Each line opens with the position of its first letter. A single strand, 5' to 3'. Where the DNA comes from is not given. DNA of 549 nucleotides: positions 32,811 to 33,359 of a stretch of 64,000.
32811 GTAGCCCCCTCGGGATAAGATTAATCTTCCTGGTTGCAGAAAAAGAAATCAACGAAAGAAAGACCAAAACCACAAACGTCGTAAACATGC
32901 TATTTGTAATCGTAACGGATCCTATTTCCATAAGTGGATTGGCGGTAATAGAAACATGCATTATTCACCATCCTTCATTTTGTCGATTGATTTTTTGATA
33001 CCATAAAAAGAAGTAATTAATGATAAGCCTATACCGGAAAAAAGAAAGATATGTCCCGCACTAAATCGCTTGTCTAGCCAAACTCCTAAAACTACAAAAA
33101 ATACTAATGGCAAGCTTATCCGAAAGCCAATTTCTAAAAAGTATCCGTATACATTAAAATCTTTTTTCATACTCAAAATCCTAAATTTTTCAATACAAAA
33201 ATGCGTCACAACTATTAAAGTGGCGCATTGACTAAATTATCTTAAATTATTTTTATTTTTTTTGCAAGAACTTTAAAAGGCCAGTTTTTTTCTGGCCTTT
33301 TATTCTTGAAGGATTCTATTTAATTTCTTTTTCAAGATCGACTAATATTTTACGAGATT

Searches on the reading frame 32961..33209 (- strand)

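Call 3: search_protein_families(library=pfam, proteins=[window:32961-33209:-], max_evalue=1)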
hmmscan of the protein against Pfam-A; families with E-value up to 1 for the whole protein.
window:32961-33209:- (82 aa): 1 family
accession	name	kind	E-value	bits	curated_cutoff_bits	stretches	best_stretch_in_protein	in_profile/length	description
PF09527.15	ATPase_gene1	-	1e-08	35.6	26.6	1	21-71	1-51/54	Putative F0F1-ATPase subunit Ca2+/Mg2+ transporter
